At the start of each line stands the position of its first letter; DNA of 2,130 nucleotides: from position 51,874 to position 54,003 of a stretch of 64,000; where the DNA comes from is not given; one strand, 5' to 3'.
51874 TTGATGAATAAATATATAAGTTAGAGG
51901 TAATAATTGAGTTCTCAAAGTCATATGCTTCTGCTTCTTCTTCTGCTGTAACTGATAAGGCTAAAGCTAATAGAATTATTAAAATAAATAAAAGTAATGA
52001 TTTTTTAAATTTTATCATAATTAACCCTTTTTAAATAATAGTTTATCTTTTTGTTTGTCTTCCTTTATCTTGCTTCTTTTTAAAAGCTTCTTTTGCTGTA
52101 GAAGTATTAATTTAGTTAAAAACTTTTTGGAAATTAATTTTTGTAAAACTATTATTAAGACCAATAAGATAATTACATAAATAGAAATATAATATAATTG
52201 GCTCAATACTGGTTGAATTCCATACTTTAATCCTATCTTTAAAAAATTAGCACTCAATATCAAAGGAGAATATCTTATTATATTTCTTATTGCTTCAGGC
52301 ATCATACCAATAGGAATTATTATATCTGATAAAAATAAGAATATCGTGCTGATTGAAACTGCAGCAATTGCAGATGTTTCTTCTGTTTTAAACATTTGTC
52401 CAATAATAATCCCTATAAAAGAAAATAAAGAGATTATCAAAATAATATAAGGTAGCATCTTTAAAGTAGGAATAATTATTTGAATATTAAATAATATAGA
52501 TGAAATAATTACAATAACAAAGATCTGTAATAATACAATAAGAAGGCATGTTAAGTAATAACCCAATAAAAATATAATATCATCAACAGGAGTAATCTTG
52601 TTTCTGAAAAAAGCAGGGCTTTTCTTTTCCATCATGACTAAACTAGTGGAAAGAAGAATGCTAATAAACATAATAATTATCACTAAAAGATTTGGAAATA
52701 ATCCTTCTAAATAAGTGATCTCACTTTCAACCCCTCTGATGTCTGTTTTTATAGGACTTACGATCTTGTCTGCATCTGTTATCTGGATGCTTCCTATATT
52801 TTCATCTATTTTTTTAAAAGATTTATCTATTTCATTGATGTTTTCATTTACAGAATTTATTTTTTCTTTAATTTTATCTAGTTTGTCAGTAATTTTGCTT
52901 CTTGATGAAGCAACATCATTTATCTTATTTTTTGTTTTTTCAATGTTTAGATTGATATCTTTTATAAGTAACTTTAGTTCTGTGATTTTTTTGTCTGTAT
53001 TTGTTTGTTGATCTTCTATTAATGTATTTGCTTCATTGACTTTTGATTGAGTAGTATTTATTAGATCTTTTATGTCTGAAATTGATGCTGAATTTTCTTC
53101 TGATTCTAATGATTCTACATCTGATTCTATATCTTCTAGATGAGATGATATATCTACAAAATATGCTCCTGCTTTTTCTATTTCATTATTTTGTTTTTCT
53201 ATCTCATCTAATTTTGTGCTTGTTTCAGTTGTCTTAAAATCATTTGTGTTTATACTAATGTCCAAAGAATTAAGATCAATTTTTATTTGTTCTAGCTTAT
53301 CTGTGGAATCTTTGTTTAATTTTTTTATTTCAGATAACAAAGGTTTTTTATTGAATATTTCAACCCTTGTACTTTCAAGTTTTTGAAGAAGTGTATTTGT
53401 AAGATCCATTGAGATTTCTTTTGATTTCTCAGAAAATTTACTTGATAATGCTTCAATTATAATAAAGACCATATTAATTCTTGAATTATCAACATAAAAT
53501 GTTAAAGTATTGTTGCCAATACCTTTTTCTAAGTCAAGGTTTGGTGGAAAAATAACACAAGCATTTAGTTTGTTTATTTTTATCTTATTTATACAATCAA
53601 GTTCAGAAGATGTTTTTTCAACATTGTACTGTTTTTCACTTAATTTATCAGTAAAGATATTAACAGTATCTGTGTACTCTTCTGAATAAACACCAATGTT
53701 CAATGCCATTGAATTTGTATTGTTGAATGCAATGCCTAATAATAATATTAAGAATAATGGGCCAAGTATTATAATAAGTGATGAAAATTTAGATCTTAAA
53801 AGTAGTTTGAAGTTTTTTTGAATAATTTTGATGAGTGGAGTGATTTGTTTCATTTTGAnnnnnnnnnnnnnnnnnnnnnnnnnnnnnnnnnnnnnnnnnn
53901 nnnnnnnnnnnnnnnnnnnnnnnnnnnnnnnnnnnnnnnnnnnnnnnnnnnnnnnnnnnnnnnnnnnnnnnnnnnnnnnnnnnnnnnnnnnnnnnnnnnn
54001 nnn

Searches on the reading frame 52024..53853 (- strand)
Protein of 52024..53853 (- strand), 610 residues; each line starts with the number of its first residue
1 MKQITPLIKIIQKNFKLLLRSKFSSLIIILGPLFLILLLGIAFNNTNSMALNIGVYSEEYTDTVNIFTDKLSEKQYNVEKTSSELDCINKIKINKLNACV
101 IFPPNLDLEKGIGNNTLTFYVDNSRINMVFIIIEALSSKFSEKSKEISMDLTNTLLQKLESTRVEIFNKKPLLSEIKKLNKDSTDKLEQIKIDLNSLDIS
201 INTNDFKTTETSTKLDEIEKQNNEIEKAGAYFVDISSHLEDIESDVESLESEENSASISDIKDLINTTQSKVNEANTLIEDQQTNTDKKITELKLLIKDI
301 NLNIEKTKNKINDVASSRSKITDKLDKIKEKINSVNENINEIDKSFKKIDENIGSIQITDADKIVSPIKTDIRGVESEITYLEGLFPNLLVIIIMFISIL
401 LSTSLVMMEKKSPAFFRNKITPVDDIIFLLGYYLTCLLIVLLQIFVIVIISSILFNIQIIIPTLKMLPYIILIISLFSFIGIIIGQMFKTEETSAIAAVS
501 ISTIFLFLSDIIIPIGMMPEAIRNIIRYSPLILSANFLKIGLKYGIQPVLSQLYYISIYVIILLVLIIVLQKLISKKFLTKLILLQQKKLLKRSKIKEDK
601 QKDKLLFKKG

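Call 57: search_protein_families(library=pfam, proteins=[window:52024-53853:-], max_evalue=0.00001)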
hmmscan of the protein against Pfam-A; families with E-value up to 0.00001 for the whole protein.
window:52024-53853:- (610 aa): 2 families
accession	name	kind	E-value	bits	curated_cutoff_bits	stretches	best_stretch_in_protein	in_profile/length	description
PF12698.13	ABC2_membrane_3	-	1.6e-20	73.9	31.6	2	267-568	62-346/347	ABC-2 family transporter protein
PF01061.29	ABC2_membrane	-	7.3e-15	55.5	26.9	1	381-532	51-200/211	ABC-2 type transporter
